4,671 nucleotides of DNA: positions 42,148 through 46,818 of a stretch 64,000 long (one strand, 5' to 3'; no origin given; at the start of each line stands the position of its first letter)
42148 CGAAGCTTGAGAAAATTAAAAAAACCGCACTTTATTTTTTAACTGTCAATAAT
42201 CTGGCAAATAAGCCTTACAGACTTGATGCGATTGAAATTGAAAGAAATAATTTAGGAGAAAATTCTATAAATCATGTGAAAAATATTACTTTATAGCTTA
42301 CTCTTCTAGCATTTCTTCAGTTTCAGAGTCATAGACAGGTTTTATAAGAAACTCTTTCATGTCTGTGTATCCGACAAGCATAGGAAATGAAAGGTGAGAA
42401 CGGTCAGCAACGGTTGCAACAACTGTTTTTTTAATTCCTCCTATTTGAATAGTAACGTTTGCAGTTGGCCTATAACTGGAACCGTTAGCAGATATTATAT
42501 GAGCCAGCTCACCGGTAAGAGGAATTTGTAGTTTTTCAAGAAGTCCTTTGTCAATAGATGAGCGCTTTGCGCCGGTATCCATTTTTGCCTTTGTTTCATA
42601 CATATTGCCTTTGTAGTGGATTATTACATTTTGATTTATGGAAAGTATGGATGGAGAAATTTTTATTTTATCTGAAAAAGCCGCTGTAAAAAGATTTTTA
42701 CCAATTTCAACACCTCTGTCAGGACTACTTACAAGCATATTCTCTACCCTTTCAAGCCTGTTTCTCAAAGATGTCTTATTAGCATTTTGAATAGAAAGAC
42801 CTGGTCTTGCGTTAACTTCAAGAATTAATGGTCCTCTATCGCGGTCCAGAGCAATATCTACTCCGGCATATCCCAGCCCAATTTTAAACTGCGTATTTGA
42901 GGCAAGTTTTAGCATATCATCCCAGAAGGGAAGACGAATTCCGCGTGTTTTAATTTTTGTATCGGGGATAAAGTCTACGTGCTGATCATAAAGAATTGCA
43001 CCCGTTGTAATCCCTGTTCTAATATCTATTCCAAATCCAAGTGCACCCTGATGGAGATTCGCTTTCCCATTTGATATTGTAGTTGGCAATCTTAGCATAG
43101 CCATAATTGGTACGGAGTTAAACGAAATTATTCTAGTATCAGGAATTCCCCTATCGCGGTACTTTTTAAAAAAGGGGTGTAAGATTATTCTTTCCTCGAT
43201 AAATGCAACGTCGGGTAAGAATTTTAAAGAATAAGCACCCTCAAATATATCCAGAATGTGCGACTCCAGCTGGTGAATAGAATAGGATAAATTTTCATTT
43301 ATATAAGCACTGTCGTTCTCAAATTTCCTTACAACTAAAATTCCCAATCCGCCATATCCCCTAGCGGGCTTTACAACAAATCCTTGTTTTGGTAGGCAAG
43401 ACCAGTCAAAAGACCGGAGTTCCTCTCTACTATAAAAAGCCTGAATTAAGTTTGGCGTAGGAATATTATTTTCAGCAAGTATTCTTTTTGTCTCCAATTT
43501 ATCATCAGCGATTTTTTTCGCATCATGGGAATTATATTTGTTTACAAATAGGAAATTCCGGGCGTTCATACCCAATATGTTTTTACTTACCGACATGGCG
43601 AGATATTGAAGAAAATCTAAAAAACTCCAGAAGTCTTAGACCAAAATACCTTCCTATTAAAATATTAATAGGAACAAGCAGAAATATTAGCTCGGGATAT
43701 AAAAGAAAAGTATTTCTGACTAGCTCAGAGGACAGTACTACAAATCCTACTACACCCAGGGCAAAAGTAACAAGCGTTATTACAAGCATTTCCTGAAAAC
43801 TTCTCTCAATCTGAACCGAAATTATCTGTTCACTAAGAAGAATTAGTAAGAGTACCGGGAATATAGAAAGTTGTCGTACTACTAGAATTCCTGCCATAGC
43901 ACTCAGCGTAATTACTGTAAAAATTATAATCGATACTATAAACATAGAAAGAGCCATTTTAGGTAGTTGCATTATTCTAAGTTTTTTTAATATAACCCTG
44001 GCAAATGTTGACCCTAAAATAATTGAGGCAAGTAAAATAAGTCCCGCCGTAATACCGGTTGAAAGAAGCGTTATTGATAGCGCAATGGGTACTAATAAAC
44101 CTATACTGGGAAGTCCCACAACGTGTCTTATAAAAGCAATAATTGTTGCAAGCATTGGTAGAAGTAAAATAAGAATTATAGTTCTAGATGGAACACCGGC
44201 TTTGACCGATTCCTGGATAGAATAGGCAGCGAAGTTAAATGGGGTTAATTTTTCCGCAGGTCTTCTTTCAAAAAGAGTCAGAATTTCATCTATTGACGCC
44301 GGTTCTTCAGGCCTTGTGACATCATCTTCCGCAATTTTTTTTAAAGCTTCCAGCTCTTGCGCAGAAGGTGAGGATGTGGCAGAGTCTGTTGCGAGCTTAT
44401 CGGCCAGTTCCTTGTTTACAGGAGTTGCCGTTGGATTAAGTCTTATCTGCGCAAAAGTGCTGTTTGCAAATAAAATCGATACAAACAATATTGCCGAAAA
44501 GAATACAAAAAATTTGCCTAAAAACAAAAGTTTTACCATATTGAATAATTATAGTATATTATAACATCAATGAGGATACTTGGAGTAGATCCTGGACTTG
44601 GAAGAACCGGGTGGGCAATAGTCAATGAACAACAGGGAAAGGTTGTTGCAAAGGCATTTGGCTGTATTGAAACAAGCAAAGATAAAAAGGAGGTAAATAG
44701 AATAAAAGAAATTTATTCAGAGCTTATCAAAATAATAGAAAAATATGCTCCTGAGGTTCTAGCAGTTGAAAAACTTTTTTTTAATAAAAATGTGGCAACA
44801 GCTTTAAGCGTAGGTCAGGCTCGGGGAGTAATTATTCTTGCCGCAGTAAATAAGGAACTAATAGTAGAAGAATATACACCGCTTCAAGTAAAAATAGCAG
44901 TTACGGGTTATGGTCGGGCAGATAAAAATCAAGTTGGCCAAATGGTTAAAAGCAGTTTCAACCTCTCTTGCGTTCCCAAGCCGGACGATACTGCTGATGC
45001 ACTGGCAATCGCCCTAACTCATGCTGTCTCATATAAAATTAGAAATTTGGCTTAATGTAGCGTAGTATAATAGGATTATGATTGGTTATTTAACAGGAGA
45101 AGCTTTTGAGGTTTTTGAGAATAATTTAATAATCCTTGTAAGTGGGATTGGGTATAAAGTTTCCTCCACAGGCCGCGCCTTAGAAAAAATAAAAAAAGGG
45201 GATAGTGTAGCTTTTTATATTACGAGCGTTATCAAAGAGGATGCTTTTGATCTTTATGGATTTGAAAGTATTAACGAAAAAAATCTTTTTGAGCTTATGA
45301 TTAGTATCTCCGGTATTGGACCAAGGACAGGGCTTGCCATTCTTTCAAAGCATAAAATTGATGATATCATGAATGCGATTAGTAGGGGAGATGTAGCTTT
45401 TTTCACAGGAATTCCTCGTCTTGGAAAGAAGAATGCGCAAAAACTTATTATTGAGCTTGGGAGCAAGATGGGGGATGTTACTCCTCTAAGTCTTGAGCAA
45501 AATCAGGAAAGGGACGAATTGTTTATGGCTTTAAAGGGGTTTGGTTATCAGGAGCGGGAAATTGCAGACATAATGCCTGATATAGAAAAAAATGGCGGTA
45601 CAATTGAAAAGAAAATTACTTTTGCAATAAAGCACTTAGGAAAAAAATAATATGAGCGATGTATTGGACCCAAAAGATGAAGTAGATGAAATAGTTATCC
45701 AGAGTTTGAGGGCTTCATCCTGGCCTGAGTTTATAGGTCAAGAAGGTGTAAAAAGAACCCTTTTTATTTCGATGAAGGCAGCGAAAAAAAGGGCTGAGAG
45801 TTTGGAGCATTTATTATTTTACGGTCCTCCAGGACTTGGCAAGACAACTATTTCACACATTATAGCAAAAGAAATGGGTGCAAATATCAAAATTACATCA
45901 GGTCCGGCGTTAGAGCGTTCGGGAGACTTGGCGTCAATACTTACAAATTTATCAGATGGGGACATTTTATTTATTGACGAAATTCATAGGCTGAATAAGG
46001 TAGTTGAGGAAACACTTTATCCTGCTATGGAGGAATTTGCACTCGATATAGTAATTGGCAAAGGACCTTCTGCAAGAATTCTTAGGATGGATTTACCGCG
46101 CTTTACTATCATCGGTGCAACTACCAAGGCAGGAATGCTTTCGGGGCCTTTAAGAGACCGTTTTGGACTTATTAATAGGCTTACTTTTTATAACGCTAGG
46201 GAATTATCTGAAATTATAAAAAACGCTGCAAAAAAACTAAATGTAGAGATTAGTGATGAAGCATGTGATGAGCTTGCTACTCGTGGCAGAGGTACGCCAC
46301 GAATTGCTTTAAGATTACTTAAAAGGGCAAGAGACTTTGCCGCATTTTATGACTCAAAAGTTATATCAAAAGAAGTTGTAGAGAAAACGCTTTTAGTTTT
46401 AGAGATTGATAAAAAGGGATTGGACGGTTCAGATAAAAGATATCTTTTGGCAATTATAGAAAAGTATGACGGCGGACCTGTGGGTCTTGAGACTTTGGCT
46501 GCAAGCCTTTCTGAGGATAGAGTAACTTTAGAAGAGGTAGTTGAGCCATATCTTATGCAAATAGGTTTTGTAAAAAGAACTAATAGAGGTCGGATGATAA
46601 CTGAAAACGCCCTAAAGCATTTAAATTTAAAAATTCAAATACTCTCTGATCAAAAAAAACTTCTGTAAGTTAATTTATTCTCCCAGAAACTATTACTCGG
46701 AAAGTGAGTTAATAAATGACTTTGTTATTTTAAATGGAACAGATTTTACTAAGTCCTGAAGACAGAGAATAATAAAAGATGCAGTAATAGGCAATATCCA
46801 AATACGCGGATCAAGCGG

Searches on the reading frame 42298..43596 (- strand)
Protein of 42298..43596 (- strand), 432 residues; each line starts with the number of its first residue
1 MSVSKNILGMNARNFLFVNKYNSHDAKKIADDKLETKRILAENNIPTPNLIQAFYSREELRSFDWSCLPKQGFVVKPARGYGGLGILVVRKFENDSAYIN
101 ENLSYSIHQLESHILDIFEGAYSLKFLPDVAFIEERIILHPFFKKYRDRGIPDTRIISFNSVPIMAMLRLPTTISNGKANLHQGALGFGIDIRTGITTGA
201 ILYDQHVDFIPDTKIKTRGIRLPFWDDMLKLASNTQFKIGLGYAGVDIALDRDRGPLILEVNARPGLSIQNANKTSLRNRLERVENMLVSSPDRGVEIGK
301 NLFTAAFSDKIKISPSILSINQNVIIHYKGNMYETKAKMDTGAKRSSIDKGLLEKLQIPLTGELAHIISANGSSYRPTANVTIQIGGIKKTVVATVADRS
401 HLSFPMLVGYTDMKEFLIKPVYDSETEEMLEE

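Call 54: search_protein_families(library=pfam, proteins=[window:42298-43596:-], max_evalue=1e-8)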
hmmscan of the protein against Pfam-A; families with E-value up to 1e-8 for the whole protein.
window:42298-43596:- (432 aa): 2 families
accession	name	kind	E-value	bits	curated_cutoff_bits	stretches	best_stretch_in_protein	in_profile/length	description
PF14397.11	ATPgrasp_ST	-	2.6e-63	214.3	31.4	1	13-286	2-278/278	Sugar-transfer associated ATP-grasp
PF02655.19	ATP-grasp_3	-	2.9e-12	47.4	23.2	0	30-103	1-64/160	ATP-grasp domain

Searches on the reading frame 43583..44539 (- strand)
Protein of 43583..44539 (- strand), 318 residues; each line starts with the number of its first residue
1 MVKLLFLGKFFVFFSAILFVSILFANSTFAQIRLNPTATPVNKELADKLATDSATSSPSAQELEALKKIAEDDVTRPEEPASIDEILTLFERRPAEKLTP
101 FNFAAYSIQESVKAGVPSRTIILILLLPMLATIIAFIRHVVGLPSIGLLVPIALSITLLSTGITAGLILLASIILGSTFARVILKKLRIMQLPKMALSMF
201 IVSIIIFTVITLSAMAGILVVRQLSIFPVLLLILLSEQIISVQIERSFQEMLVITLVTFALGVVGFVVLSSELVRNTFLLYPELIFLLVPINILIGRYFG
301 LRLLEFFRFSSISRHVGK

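Call 54: search_protein_families(library=pfam, proteins=[window:43583-44539:-], max_evalue=1e-8)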
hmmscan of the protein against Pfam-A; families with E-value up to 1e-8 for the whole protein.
window:43583-44539:- (318 aa): 1 family
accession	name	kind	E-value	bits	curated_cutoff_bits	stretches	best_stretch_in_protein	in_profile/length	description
PF14402.11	7TM_transglut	-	2.5e-21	76.7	25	1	122-312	57-247/248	7 transmembrane helices usually fused to an inactive transglutaminase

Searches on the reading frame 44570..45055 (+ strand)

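Call 55: search_protein_families(library=pfam, proteins=[window:44570-45055:+], max_evalue=1e-8)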
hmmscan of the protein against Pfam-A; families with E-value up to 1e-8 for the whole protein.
window:44570-45055:+ (161 aa): 1 family
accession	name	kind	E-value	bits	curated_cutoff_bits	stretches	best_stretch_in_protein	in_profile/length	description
PF02075.23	RuvC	-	1.4e-50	171.5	22.2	1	3-151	1-148/148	Crossover junction endodeoxyribonuclease RuvC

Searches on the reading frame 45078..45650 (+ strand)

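Call 55: search_protein_families(library=pfam, proteins=[window:45078-45650:+], max_evalue=1e-8)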
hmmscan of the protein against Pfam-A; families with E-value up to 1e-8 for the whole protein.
window:45078-45650:+ (190 aa): 2 families
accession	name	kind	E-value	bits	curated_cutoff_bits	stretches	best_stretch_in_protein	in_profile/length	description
PF01330.27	RuvA_N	-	8.6e-16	58.2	23.6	1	1-61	1-61/61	RuvA N terminal domain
PF14520.12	HHH_5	-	3.9e-15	56.5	27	1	71-127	1-55/57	Helix-hairpin-helix domain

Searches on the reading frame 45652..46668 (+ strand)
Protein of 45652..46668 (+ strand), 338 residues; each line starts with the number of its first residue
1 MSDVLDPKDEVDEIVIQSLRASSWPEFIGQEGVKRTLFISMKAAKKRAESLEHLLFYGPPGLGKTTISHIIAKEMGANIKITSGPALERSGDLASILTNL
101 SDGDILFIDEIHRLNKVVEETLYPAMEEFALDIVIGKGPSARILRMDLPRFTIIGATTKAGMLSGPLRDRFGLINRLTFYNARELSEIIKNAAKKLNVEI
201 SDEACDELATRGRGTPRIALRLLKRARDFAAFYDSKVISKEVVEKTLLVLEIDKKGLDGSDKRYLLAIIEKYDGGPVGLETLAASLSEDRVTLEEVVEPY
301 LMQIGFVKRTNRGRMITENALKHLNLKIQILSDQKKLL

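Call 55: search_protein_families(library=pfam, proteins=[window:45652-46668:+], max_evalue=1e-8)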
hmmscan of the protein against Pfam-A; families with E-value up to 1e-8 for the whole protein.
window:45652-46668:+ (338 aa): 4 families
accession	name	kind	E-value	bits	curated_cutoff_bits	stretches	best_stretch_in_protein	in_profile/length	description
PF05496.18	RuvB_N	-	4.9e-74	247.8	27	1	19-177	1-159/159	Holliday junction DNA helicase RuvB P-loop domain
PF05491.19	RuvB_C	-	1.5e-26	92.5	24.7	1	254-325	1-72/72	RuvB C-terminal winged helix domain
PF17864.7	AAA_lid_4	-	4.9e-25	87.5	27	1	180-253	1-74/74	RuvB AAA lid domain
PF00004.35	AAA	-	6.7e-20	72.3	21.2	1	54-174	1-126/131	ATPase family associated with various cellular activities (AAA)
